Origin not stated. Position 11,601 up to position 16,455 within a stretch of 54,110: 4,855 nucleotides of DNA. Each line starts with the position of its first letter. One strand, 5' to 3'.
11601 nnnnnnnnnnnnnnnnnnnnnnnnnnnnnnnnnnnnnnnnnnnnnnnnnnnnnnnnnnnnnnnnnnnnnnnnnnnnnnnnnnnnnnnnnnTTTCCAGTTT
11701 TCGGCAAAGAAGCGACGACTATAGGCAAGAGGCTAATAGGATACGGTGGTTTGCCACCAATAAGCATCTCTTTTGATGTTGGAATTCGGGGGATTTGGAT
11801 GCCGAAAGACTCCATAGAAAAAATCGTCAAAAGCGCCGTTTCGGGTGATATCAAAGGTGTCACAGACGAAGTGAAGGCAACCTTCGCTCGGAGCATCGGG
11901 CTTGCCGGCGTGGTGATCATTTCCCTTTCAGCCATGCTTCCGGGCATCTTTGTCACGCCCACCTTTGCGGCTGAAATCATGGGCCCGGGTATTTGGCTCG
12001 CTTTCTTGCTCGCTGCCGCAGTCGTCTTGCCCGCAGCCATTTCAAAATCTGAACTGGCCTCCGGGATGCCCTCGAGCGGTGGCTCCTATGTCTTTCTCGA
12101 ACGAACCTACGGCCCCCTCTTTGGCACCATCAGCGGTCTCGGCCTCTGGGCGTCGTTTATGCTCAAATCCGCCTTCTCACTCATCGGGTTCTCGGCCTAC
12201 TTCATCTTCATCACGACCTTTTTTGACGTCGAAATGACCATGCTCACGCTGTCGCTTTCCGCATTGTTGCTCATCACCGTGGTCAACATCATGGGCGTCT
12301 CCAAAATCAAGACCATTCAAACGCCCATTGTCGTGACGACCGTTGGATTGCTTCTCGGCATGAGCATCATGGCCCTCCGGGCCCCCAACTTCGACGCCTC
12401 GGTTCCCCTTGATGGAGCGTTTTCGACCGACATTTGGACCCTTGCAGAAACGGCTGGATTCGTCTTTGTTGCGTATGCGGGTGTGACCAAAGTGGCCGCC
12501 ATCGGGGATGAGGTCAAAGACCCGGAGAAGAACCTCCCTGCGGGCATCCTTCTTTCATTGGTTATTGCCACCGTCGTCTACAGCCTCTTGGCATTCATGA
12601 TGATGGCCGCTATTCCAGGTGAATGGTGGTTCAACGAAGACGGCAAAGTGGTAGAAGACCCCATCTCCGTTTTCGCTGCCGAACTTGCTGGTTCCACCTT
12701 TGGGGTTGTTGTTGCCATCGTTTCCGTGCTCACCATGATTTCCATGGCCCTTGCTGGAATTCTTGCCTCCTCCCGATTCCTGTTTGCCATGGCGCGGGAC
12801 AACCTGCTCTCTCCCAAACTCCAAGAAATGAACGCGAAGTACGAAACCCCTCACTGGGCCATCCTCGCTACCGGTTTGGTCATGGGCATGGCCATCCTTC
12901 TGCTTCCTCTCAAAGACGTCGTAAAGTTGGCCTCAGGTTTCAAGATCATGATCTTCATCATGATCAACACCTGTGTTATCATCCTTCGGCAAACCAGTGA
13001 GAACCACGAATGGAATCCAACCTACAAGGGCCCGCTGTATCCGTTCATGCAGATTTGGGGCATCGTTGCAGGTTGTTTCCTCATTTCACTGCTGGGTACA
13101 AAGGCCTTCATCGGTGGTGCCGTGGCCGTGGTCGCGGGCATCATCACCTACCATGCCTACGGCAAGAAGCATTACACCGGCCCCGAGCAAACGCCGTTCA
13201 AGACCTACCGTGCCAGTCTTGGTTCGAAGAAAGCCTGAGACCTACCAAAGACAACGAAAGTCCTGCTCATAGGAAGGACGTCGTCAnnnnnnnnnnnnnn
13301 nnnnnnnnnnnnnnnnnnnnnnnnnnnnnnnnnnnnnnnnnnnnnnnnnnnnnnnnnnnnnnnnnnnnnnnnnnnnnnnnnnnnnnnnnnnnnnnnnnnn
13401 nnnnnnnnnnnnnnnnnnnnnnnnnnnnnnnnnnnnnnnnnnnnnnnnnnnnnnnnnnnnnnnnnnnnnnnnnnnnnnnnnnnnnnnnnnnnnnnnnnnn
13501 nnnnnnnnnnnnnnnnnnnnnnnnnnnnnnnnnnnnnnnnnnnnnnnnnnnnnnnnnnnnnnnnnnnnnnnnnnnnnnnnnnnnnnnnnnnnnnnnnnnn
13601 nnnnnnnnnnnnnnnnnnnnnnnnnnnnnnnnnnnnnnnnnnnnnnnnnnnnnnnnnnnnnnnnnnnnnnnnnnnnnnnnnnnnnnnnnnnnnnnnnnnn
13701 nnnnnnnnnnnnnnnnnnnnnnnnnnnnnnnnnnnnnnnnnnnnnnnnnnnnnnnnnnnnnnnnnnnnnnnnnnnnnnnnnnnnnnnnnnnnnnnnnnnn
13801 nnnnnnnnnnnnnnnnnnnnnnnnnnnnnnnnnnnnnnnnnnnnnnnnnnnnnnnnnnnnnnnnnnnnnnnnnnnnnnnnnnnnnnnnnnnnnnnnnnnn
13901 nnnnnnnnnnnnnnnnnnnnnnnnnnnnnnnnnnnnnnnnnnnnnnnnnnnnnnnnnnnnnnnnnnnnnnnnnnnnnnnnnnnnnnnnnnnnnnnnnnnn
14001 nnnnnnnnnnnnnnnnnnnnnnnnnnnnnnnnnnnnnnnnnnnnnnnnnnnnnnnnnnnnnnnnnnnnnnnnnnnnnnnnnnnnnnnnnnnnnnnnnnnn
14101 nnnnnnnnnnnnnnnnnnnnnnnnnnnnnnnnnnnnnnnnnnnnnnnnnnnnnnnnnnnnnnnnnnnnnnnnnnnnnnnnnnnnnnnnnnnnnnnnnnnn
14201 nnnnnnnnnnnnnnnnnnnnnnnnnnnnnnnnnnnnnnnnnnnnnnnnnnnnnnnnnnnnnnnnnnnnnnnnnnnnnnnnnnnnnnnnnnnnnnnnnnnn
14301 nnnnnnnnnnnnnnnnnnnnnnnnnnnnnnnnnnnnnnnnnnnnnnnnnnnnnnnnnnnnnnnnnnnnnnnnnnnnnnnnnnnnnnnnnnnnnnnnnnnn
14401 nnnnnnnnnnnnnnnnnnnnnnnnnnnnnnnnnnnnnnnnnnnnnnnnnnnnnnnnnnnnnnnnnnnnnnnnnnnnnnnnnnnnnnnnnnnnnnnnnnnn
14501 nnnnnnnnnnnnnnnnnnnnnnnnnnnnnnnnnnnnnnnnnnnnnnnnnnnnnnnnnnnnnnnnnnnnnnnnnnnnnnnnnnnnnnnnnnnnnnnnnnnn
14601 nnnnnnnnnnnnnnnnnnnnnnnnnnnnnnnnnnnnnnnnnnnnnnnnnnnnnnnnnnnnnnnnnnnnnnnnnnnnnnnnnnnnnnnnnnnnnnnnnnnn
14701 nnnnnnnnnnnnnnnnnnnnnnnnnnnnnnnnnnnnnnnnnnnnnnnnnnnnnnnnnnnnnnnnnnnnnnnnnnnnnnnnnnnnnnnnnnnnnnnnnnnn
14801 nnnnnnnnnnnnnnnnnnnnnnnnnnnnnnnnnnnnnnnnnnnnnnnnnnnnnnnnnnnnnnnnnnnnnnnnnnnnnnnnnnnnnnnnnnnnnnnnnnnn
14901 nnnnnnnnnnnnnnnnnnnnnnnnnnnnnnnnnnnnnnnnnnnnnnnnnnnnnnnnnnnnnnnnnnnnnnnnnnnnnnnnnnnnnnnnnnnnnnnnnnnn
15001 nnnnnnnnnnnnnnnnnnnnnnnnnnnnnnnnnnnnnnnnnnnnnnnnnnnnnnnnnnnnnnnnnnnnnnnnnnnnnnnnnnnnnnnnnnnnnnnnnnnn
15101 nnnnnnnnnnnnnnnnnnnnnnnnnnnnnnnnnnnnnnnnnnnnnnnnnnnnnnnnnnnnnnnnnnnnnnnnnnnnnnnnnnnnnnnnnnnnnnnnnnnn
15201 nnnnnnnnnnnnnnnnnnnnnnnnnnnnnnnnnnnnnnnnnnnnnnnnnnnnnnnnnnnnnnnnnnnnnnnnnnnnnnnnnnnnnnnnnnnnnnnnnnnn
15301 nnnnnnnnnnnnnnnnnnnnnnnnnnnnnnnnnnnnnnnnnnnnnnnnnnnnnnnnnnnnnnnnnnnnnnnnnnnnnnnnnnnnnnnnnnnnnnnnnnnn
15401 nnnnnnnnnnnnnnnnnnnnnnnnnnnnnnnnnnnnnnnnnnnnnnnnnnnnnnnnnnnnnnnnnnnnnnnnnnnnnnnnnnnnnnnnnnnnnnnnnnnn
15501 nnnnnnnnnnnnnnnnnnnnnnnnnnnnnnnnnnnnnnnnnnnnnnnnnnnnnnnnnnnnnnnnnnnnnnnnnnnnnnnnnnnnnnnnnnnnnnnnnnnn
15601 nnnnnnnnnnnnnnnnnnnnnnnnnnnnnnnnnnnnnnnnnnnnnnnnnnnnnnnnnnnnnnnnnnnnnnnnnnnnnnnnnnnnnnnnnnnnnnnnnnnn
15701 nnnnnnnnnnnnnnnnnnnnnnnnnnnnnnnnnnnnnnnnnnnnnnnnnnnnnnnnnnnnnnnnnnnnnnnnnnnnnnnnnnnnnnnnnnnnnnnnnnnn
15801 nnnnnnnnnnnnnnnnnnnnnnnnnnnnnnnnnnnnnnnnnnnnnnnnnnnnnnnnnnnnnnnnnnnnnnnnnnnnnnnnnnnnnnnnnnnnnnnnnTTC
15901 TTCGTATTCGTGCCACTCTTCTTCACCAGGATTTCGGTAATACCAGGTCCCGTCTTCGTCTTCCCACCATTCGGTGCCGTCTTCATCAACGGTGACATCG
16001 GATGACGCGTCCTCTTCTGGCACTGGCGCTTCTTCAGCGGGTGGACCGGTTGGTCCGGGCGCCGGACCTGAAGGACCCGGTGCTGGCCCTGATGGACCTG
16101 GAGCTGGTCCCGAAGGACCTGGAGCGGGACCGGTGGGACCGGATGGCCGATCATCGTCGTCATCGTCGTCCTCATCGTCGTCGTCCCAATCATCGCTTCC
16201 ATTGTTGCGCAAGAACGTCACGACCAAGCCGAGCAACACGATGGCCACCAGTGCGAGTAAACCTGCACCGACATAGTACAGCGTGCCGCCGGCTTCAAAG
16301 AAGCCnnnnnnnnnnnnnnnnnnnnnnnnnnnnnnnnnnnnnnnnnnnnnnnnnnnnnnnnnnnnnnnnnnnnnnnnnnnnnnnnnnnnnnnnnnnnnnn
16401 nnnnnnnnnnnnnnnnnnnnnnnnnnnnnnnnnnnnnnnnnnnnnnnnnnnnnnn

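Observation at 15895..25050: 3,051-aa surface giant built from a ~325-aa two-module super-repeat on an Ig-like stalk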

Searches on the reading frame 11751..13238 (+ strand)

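Call 12: search_protein_families(library=pfam, proteins=[window:11751-13238:+], max_evalue=0.001)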
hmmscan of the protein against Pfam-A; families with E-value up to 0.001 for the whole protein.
window:11751-13238:+ (495 aa): 3 families
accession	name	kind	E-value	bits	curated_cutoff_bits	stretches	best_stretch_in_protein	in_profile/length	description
PF13520.12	AA_permease_2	-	5.7e-36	124.8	27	1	55-450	7-403/427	Amino acid permease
PF00324.27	AA_permease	-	2.4e-35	122.5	24.6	1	55-455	3-427/470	Amino acid permease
PF13906.12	AA_permease_C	-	1.1e-05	25.9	27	1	425-474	1-50/51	C-terminus of AA_permease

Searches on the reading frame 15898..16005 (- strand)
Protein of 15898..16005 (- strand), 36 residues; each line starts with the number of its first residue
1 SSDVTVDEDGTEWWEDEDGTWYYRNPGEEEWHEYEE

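Call 66: search_solved_structures(query=A4, max_evalue=10, show_alignments=3)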
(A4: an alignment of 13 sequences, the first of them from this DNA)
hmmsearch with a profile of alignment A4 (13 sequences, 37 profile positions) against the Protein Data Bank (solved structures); distinct sequences matched with E-value up to 10: 7.
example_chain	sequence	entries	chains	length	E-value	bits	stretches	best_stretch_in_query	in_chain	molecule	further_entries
6i3b_A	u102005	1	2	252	0.031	17.2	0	5-17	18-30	cPizza6-AYW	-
6i37_A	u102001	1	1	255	0.034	17.1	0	5-17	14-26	nv1Pizza6-AYW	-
6i38_A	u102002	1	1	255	0.034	17.1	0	5-17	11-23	nv2Pizza6-AYW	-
6f0q_A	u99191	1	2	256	0.035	17.1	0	5-17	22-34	Pizza6-AYW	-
6i3a_A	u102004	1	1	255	0.05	16.6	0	5-17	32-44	v22Pizza6-AYW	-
6i39_A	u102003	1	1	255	0.09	15.8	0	5-17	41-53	v31Pizza6-AYW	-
3hxj_A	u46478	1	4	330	0.78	12.8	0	7-22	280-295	Pyrrolo-quinoline quinone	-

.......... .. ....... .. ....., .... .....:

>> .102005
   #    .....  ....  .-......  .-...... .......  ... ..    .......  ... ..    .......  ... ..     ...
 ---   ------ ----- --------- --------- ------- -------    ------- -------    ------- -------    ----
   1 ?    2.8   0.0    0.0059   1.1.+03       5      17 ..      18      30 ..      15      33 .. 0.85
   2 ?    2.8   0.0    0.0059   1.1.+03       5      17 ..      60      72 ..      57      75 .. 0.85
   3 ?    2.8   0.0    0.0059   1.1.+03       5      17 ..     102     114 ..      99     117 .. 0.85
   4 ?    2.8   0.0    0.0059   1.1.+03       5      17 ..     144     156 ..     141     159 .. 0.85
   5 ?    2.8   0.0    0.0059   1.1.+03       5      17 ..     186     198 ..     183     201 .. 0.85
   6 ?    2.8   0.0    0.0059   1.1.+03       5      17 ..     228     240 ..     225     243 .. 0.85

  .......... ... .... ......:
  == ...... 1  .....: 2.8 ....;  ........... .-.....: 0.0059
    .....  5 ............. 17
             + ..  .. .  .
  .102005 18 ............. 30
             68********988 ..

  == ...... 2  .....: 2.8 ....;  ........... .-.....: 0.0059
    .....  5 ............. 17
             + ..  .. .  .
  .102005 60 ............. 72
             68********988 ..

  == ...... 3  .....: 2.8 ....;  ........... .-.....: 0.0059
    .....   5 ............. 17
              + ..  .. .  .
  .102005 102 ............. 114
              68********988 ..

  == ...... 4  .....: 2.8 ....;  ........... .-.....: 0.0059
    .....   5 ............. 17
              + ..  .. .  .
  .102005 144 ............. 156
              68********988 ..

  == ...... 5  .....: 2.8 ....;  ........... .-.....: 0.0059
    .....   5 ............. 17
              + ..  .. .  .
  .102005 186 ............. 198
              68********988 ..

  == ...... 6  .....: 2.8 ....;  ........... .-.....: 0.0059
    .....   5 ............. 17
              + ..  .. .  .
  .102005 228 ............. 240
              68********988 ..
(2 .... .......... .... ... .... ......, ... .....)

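Call 67: search_protein_families(library=pfam, alignment_id=A4, max_evalue=10)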
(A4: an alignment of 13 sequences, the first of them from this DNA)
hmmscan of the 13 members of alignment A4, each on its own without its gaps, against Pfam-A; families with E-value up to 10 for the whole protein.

A. member 1, seq(36 aa): 0 families

B. families by the number of members that match (of 13 scanned): 1 family
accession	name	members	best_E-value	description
PF01473.26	Choline_bind_1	1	0.024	Putative cell wall binding repeat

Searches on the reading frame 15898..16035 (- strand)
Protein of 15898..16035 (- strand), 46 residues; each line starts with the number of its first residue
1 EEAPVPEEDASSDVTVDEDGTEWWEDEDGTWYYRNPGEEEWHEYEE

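Call 71: find_homologous_proteins(query=A5, max_evalue=0.001)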
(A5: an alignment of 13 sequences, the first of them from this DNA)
Query A5 (13 sequences) (46 aa, profile of the alignment): 73 proteins with E <= 0.001 among 1224 candidates.
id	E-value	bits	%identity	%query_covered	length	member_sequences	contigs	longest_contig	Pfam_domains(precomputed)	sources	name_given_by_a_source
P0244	4.1e-15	73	65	67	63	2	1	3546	-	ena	-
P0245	8.0e-14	69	65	89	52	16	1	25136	-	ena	-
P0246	8.6e-14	69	72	85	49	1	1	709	-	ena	-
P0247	1.2e-13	68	58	67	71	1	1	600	-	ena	-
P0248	1.9e-13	68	59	96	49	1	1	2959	-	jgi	-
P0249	5.0e-13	66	54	76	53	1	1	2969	-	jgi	-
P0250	1.0e-12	65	72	78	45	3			-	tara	tara:strand:+ start:112 stop:249 length:138 start_codon:yes stop_codon:yes gene_type:complete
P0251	1.8e-12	65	70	72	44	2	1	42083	-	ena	-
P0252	3.5e-12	64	68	87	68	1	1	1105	-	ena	-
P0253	5.8e-12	63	77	76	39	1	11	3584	-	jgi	jgi:hypothetical protein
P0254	8.1e-12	63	59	70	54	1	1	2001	-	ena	-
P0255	9.4e-12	62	55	83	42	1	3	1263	-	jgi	jgi:hypothetical protein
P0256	9.8e-12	62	68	67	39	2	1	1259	-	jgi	-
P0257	1.2e-11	62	76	72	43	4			-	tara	tara:strand:- start:2387 stop:2518 length:132 start_codon:yes stop_codon:yes gene_type:complete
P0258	1.3e-11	62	65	67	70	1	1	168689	-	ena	-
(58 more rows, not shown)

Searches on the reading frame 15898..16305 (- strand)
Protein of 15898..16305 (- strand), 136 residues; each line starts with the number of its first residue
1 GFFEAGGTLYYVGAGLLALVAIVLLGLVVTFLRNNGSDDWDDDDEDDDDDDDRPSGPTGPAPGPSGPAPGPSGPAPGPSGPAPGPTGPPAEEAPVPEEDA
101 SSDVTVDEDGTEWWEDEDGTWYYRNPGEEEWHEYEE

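Call 44: find_homologous_proteins(query=window:15898-16305:-, max_evalue=0.001)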
Query window:15898-16305:- (136 aa): 49 proteins with E <= 0.001 among 8000 candidates.
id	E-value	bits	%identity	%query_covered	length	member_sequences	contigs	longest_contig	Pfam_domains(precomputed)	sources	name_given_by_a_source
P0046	2.7e-76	273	95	100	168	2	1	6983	-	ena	-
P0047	1.4e-62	228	76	100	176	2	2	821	-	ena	-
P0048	6.9e-58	213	71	100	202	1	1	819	-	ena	-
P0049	1.4e-57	212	75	99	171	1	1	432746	-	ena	-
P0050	9.1e-54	199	68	100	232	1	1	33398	-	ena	-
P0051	6.2e-51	190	46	93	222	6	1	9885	-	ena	-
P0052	6.7e-49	184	65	100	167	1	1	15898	-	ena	-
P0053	3.9e-42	162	57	99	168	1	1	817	-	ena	-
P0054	2.0e-39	153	59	99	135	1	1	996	-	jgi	jgi:hypothetical protein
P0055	3.1e-37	146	85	10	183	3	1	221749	-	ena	-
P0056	5.0e-34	135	58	100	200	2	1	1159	-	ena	-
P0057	1.5e-31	127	56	100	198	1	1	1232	-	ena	-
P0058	1.8e-31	127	56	99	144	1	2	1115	-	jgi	jgi:hypothetical protein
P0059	1.3e-30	124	51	100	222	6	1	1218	-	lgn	-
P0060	3.6e-29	119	52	99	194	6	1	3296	-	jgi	-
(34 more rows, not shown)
